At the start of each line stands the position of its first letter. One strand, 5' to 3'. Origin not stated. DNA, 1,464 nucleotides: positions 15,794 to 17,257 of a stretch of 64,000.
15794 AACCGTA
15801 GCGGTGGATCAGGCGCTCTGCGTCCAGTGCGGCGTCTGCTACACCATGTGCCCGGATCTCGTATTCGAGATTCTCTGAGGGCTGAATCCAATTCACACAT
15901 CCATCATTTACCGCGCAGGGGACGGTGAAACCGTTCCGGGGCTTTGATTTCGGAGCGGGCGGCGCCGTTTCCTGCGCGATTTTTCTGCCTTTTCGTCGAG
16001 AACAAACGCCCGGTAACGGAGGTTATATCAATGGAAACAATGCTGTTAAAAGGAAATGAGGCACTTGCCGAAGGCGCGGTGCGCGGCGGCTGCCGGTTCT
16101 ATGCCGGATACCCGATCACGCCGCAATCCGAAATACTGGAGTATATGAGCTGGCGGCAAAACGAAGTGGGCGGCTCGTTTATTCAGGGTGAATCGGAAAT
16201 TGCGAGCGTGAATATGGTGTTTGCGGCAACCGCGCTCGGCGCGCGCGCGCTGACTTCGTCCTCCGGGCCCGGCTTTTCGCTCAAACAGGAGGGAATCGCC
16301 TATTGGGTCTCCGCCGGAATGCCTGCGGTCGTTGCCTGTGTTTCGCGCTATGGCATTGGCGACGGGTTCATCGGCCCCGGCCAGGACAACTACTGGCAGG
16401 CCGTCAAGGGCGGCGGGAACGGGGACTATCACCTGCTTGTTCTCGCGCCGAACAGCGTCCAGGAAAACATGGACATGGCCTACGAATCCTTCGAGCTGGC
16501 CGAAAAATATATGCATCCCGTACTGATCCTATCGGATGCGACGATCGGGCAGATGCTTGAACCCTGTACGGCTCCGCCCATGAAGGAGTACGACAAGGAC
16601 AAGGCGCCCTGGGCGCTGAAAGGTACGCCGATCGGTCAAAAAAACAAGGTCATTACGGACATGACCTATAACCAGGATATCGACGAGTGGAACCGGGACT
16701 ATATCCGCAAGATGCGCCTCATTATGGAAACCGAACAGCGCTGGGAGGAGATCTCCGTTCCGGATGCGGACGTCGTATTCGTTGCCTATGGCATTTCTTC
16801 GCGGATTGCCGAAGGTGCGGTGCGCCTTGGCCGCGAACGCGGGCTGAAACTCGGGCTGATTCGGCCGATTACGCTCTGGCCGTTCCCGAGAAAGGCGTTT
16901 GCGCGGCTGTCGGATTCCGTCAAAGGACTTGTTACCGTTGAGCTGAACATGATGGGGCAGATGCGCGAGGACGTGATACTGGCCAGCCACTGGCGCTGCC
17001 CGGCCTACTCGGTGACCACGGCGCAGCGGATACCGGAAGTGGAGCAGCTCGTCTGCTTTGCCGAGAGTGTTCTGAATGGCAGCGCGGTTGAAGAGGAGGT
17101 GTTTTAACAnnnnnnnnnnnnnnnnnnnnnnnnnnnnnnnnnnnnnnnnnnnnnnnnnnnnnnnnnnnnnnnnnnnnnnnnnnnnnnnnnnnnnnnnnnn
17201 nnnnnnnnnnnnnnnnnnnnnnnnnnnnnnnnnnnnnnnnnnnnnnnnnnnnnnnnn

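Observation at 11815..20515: Archaeal-style amino-acid fermentation module in one operon: aminotransferase, M20 hydrolase, MFS, 4-subunit OFOR, ADP-forming acyl-CoA synthetase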

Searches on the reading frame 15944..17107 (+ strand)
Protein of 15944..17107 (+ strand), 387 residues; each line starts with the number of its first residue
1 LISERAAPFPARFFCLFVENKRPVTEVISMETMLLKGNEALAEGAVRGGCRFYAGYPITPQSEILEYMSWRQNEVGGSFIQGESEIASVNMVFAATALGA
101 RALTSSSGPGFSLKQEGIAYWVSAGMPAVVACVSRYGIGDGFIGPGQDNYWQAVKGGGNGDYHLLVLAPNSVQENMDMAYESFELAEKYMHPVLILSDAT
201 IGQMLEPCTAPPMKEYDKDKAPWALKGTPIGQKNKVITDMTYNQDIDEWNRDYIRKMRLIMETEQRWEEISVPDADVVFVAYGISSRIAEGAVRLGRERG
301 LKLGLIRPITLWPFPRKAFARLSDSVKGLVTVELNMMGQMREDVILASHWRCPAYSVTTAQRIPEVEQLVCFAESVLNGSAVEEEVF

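Call 3: search_protein_families(library=pfam, proteins=[window:15944-17107:+])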
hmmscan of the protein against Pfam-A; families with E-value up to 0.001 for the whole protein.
window:15944-17107:+ (387 aa): 3 families
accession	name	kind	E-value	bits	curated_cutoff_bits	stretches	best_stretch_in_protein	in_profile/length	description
PF01855.24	POR_N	-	5.4e-40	138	27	1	43-219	1-179/231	Pyruvate flavodoxin/ferredoxin oxidoreductase, thiamine diP-bdg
PF17147.9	PFOR_II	-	5e-19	69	27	1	275-351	1-81/102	Pyruvate:ferredoxin oxidoreductase core domain II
PF02780.25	Transketolase_C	-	4.3e-05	23.9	25.9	1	270-335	5-70/124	Transketolase, C-terminal domain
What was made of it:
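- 16031..17107 (+): OFOR alpha subunit (358 aa). POR_N and PFOR_II (call 3).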

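Call 4: search_protein_families(library=ncbifam, proteins=[window:15944-17107:+])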
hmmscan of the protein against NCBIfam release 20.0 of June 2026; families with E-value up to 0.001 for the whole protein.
window:15944-17107:+ (387 aa): 12 families
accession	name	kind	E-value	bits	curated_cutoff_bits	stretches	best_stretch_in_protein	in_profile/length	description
NF005507.0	PRK07119.1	subfamily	6.6e-122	406.7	399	1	30-370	2-342/352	3-methyl-2-oxobutanoate dehydrogenase subunit VorB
NF006412.0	PRK08659.1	equivalog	5.5e-79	266.1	411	2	30-216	3-189/378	2-oxoacid:acceptor oxidoreductase subunit alpha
TIGR03710.1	OAFO_sf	subfamily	5.1e-65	220.1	482.75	2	30-218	191-379/561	2-oxoacid:acceptor oxidoreductase subunit alpha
NF007206.0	PRK09627.1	equivalog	2.3e-59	201.2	579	2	33-218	4-189/375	2-oxoglutarate synthase subunit alpha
NF041170.1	Oxoac_fdxalpha_Archa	equivalog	1.2e-36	126.3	800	2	28-218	231-432/636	2-oxoacid:ferredoxin oxidoreductase subunit alpha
NF045764.1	PhenlGlyoxDHPadG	equivalog_domain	1.8e-19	69.5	700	2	33-198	3-166/398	NADH-dependent phenylglyoxylate dehydrogenase subunit alpha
NF006232.0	PRK08366.1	equivalog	2.3e-17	62.7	646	2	34-201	9-172/394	2-ketoisovalerate ferredoxin oxidoreductase subunit alpha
NF040682.1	PorA_Arch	equivalog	1.1e-16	60.8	550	1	31-336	2-322/387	pyruvate synthase subunit PorA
TIGR03336.1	IOR_alpha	equivalog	3.7e-16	58.6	650.9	1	33-333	3-286/595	indolepyruvate ferredoxin oxidoreductase subunit alpha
NF007201.0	PRK09622.1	equivalog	2.2e-15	56.5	590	2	36-189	14-163/405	2-oxoacid:ferredoxin oxidoreductase subunit alpha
NF006233.0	PRK08367.1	equivalog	4.9e-15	55.3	625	2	33-215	5-186/394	pyruvate ferredoxin oxidoreductase subunit alpha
NF045791.1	OxalOxredalpha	equivalog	5e-12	45.6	500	2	37-117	9-91/395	oxalate oxidoreductase subunit alpha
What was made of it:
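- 16031..17107 (+): NF005507 VorB 406.7 bits against 399 (call 4).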

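Call 16: search_solved_structures(query=window:16031-17104:+, max_evalue=0.00001)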
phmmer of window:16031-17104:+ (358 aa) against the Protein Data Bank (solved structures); distinct sequences matched with E-value up to 0.00001: 7.
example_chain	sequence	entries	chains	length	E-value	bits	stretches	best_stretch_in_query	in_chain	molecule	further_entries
1yd7_A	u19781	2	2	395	5.9e-53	183.4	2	5-184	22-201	2-keto acid:ferredoxin oxidoreductase subunit alpha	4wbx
8ys5_A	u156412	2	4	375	2.9e-45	158.1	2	4-189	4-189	2-oxoglutarate synthase subunit alpha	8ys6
6n2n_A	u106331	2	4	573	2.6e-34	122.1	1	3-187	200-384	Pyruvate flavodoxin/ferredoxin oxidoreductase domain protein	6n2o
5b48_A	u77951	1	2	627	1.4e-19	73.7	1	6-191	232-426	2-oxoacid--ferredoxin oxidoreductase alpha subunit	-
5b46_A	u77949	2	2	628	1.5e-19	73.5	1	6-173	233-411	2-oxoacid--ferredoxin oxidoreductase alpha subunit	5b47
9bt4_B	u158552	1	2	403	1.5e-10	43.9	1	4-159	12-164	Pyruvate:Ferredoxin Oxidoreductase, subunit alpha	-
5c4i_A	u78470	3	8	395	2.4e-10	43.3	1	8-102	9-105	Oxalate oxidoreductase subunit alpha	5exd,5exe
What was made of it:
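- The best solved alpha-subunit hits are KOR-type enzymes (call 16).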

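Call 18: find_homologous_proteins(query=window:16031-17104:+, max_evalue=1e-20)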
Query window:16031-17104:+ (358 aa): 7977 proteins with E <= 1e-20 among 8000 candidates; the best 120 are listed.
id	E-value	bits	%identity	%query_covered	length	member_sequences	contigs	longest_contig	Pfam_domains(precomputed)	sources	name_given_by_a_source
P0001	1.5e-240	815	100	100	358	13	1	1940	PF01855.25,PF17147.10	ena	-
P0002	3.3e-201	686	84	100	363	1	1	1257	PF01855.25,PF17147.10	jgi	jgi:2-oxoglutarate/2-oxoacid ferredoxin oxidoreductase subunit alpha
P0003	3.3e-199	679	82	100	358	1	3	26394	PF01855.25,PF17147.10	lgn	-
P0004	2.2e-197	673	82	100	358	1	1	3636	PF01855.25,PF17147.10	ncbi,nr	ncbi:MAG: 3-methyl-2-oxobutanoate dehydrogenase subunit beta [Clostridia bacterium]|nr:3-methyl-2-ox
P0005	1.5e-194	664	81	100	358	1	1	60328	PF01855.25,PF17147.10,PF02780.26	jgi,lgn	jgi:pyruvate/2-oxoacid:ferredoxin oxidoreductase alpha subunit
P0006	2.3e-193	660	79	100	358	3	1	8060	PF01855.25,PF17147.10,PF02780.26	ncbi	ncbi:MAG: 3-methyl-2-oxobutanoate dehydrogenase subunit VorB [Clostridium sp.]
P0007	1.2e-192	658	78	100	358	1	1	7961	PF01855.25,PF17147.10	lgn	-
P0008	1.3e-192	658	80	100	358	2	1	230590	PF01855.25,PF17147.10,PF02780.26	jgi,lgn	jgi:pyruvate/2-oxoacid:ferredoxin oxidoreductase alpha subunit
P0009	1.3e-191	654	79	100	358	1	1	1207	PF01855.25,PF17147.10,PF02780.26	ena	-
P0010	1.4e-191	654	79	100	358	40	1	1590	PF01855.25,PF17147.10,PF02780.26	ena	-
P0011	5.5e-191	652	79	100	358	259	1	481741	PF01855.25,PF17147.10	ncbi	ncbi:TPA: 3-methyl-2-oxobutanoate dehydrogenase subunit VorB [Clostridioides difficile]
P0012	9.1e-191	652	80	99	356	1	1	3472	PF01855.25,PF17147.10,PF02780.26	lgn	-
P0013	6.9e-190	649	78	100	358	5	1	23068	PF01855.25,PF17147.10,PF02780.26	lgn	-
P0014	1.5e-187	641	78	100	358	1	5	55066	PF01855.25,PF17147.10,PF02780.26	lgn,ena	-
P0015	8.1e-186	635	76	100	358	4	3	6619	PF01855.25,PF17147.10,PF02780.26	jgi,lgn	jgi:2-oxoglutarate ferredoxin oxidoreductase subunit alpha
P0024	4.3e-180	616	75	100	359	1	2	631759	PF01855.25,PF17147.10,PF02780.26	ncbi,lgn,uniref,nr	ncbi:3-methyl-2-oxobutanoate dehydrogenase subunit VorB [Bacilliculturomica massiliensis]|uniref:3-m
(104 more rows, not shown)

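Call 19: find_encoding_contigs(protein=P0008, flank=10000, max_places=2)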
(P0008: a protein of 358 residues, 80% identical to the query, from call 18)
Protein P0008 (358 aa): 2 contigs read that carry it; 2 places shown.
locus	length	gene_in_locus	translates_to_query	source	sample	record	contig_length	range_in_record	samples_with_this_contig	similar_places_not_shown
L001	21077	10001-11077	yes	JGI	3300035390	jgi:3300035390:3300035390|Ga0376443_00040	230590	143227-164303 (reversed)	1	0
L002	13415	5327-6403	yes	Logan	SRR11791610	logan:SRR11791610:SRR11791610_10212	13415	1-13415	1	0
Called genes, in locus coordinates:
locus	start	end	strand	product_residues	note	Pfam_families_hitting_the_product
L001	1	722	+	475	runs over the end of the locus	PF01139:RtcB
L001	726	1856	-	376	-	PF02163:Peptidase_M50, PF00571:CBS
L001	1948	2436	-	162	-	-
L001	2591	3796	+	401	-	PF00999:Na_H_Exchanger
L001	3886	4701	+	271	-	PF02535:Zip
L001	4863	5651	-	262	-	PF09339:HTH_IclR, PF01978:TrmB (weak), PF01614:IclR_C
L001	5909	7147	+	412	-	PF00155:Aminotran_1_2, PF12897:Asp_aminotransf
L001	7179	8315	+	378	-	PF01546:Peptidase_M20, PF07687:M20_dimer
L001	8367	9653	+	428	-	PF07690:MFS_1, PF12832:MFS_1_like (faint)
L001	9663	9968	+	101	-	PF14697:Fer4_21 (faint), PF12797:Fer4_2 (faint), PF00037:Fer4 (weak), PF12837:Fer4_6 (faint), PF13237:Fer4_10 (weak), PF12838:Fer4_7, PF13187:Fer4_9 (weak), PF00037:Fer4 (weak), +2 more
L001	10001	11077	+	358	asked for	PF01855:POR_N, PF02780:Transketolase_C (weak), PF17147:PFOR_II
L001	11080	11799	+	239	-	PF02775:TPP_enzyme_C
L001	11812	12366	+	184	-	PF01558:POR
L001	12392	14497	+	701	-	PF02629:CoA_binding (faint), PF13380:CoA_binding_2, PF13607:Succ_CoA_lig, PF13549:ATP-grasp_5, PF08442:ATP-grasp_2 (weak)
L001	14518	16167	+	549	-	PF03806:ABG_transport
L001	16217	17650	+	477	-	PF00171:Aldedh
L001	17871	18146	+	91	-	PF02535:Zip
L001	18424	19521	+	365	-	PF13303:PTS_EIIC_2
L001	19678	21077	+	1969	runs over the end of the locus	PF00395:SLH, PF07581:Glug (faint)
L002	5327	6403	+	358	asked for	PF01855:POR_N, PF02780:Transketolase_C (weak), PF17147:PFOR_II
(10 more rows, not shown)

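Call 20: find_encoding_contigs(protein=P0011, flank=10000, max_places=2)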
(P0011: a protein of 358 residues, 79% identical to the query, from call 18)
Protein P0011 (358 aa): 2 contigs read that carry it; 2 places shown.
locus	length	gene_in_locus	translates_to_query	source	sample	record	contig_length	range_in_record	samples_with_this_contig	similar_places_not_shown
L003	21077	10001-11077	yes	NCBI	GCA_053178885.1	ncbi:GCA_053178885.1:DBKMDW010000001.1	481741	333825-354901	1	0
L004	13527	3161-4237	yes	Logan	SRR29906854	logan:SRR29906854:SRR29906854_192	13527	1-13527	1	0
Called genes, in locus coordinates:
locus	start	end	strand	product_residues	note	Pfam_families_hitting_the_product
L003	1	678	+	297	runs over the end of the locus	PF00009:GTP_EFTU, PF00350:Dynamin_N (faint), PF01926:MMR_HSR1, PF02421:FeoB_N, PF03193:RsgA_GTPase (faint), PF04548:AIG1 (weak), PF10662:PduV-EutP (faint), PF07650:KH_2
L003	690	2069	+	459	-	PF03448:MgtE_N, PF00571:CBS, PF01769:MgtE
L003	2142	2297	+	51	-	PF14006:YqzL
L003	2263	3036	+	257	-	PF11967:RecO_N, PF02565:RecO_C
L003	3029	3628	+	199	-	PF14242:DUF4342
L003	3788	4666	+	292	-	PF02091:tRNA-synt_2e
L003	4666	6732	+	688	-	PF02092:tRNA_synt_2f, PF05746:DALR_1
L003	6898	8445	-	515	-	PF03460:NIR_SIR_ferr, PF01077:NIR_SIR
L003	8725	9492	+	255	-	PF09339:HTH_IclR, PF01614:IclR_C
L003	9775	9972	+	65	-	PF13183:Fer4_8 (faint), PF00037:Fer4 (weak), PF12838:Fer4_7, PF13187:Fer4_9, PF12797:Fer4_2 (weak), PF12837:Fer4_6 (weak), PF00037:Fer4, PF14697:Fer4_21 (weak), +5 more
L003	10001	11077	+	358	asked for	PF01855:POR_N, PF17147:PFOR_II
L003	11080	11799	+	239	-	PF02775:TPP_enzyme_C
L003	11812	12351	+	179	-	PF01558:POR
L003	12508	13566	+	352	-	PF00871:Acetate_kinase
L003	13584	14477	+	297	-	PF01515:PTA_PTB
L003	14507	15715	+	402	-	PF00155:Aminotran_1_2, PF12897:Asp_aminotransf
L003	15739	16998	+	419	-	PF07690:MFS_1, PF12832:MFS_1_like (weak)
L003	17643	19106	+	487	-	PF01235:Na_Ala_symp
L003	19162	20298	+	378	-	PF01546:Peptidase_M20, PF07687:M20_dimer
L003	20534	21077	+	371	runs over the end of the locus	PF02275:CBAH (weak), PF03417:AAT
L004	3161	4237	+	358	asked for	PF01855:POR_N, PF17147:PFOR_II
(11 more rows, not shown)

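Call 21: find_encoding_contigs(protein=P0024, flank=10000, max_places=2)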
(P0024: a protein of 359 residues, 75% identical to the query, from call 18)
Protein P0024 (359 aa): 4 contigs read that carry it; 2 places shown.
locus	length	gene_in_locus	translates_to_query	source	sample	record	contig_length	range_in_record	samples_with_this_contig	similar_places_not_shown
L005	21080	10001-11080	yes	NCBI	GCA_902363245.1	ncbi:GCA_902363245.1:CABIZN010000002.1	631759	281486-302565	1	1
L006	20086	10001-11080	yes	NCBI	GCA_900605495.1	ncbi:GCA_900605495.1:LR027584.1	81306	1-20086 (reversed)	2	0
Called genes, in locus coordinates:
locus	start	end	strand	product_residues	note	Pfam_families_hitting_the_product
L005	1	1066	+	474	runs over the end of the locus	PF00202:Aminotran_3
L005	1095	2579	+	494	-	PF00370:FGGY_N, PF02782:FGGY_C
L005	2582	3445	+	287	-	PF01012:ETF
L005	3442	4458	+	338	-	PF01012:ETF, PF00766:ETF_alpha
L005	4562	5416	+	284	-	PF01418:HTH_6, PF01380:SIS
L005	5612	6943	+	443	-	PF05525:Branch_AA_trans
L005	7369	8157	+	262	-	PF09339:HTH_IclR, PF01614:IclR_C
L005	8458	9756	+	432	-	PF00155:Aminotran_1_2, PF12897:Asp_aminotransf (weak)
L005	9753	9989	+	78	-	PF13183:Fer4_8 (faint), PF12838:Fer4_7, PF13237:Fer4_10 (faint), PF14697:Fer4_21 (faint), PF25160:LdpA_Fe-S-bd (faint), PF13187:Fer4_9 (weak), PF12837:Fer4_6 (weak), PF00037:Fer4 (weak), +1 more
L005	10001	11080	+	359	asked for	PF01855:POR_N, PF02780:Transketolase_C, PF17147:PFOR_II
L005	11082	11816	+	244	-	PF02775:TPP_enzyme_C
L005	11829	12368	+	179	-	PF01558:POR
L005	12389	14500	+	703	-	PF02629:CoA_binding (faint), PF13380:CoA_binding_2, PF13607:Succ_CoA_lig, PF13549:ATP-grasp_5, PF08442:ATP-grasp_2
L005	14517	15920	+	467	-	PF03553:Na_H_antiporter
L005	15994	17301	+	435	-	PF07690:MFS_1, PF12832:MFS_1_like (faint)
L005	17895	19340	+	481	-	PF00158:Sigma54_activat, PF01078:Mg_chelatase (weak), PF14532:Sigma54_activ_2, PF00004:AAA, PF07728:AAA_5, PF25601:AAA_lid_14, PF18024:HTH_50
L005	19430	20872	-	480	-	PF00474:SSF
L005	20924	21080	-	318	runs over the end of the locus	PF00491:Arginase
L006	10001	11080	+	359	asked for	PF01855:POR_N, PF02780:Transketolase_C, PF17147:PFOR_II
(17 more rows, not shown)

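Call 25: find_related_loci(query=A1, collection=genome_contigs, flank=10000)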
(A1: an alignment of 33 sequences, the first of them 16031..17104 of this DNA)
Query A1 (358 aa) in genome_contigs; peptide patterns used: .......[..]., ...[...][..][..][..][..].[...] (x = any residue, [..] = any of these).
599 stretches matched a pattern (row limit reached: there are more); 597 encode a relative of the query (tblastn E <= 1e-3); the best 80 are kept; 80 distinct loci.
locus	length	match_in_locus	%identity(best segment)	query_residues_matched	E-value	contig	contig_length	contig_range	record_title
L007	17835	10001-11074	52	1-358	7e-119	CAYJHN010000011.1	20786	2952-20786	MAG TPA_asm: uncultured Desulfovibrionaceae bacterium isolate ERP123703_co1_79 genome assembly, contig: NODE_2649_length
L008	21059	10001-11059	49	2-354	3e-116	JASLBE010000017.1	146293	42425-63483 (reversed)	MAG: Tissierellales bacterium isolate CMU.bins.293 k141_4245963, whole genome shotgun sequence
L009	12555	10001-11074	51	3-358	2e-114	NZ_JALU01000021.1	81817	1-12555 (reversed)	Mogibacterium timidum ATCC 33093 ctg7180000004147, whole genome shotgun sequence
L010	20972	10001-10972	51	2-326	1e-101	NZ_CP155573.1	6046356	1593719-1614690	Sporomusa silvacetica DSM 10669 chromosome, complete genome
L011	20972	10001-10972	48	2-326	2e-100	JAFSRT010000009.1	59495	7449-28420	MAG: Clostridia bacterium isolate RGIG3414 Goat_Reticulum.Co__c864601, whole genome shotgun sequence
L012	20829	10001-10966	52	5-324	8e-100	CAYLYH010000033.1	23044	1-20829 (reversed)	MAG TPA_asm: uncultured bacterium isolate SRP077602_co11_399 genome assembly, contig: NODE_2020_length_23044_cov_14.2773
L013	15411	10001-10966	48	2-324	6e-100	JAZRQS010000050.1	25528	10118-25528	MAG: Eubacteriales bacterium isolate T1900045361_YK20190051.MAGScoT_cleanbin_000005 SGB_6814_k141_1132601, whole genome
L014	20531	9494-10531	46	2-347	3e-99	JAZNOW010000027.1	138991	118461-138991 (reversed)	MAG: Clostridia bacterium isolate T1900044839_TS20190305.MAGScoT_cleanbin_000009 SGB_2933_k141_408051, whole genome shot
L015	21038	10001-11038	47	2-347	5e-99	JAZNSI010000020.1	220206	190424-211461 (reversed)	MAG: Clostridia bacterium isolate T1900044810_TS20190276.MAGScoT_cleanbin_000004 SGB_2776_k141_2026230, whole genome sho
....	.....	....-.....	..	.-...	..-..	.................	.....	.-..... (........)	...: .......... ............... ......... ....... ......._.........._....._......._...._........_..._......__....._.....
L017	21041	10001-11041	48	2-347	4e-99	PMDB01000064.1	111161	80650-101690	MAG: Ignavibacteriae bacterium isolate fen_1287 73.20120700_E2X.73_contig_51374, whole genome shotgun sequence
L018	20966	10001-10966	48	2-324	1e-98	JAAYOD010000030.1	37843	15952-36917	MAG: Clostridiales bacterium isolate AS21ysBPME_320 118727_AS21, whole genome shotgun sequence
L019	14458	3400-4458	47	1-350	3e-98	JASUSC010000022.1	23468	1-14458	MAG: Eubacteriales bacterium isolate DJKA83_ANT-F21_bin.11 scaffold_237, whole genome shotgun sequence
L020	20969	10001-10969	50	1-324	7e-98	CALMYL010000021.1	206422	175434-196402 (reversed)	MAG TPA_asm: uncultured Ignavibacteria bacterium isolate SRR2107182_bin.96_CONCOCT_v1.1_MAG genome assembly, contig: ERZ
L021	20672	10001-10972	47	2-326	5e-98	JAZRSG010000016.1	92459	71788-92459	MAG: Christensenellaceae bacterium isolate T1900045348_YK20190038.MAGScoT_cleanbin_000012 SGB_6727_k141_1637474, whole g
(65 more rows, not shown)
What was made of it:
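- Tried and rejected: It returned mostly generic VorB loci at 42-52% identity rather than close relatives (call 25).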

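Call 37: find_related_loci(query=window:16031-17104:+, collection=metagenome_contigs, flank=10000)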
Query window:16031-17104:+ (358 aa) in metagenome_contigs; peptide patterns used: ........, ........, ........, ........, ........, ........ (x = any residue, [..] = any of these).
45 stretches matched a pattern; 23 encode a relative of the query (tblastn E <= 1e-3); 23 distinct loci.
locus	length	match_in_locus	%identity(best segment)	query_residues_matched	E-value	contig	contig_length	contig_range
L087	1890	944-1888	100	1-315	0e+0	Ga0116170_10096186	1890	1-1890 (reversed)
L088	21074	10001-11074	79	1-358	0e+0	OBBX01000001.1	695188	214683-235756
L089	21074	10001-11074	79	1-358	0e+0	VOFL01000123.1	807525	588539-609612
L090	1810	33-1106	79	1-358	0e+0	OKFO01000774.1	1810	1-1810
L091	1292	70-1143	79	1-358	0e+0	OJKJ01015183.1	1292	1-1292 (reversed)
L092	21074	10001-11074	79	1-358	0e+0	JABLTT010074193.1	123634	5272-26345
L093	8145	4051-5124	78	1-358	0e+0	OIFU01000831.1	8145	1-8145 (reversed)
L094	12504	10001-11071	76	2-358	0e+0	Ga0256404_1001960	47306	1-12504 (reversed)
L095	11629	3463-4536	74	1-358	0e+0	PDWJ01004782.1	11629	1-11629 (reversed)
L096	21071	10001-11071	77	1-358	0e+0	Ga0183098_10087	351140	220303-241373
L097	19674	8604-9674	77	1-358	0e+0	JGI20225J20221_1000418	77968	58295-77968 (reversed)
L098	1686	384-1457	74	1-358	0e+0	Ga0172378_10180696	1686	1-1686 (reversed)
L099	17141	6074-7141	76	2-358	0e+0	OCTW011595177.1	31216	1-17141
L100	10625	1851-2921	74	2-358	2e-180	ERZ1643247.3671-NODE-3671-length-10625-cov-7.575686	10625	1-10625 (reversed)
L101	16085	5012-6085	73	1-358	4e-178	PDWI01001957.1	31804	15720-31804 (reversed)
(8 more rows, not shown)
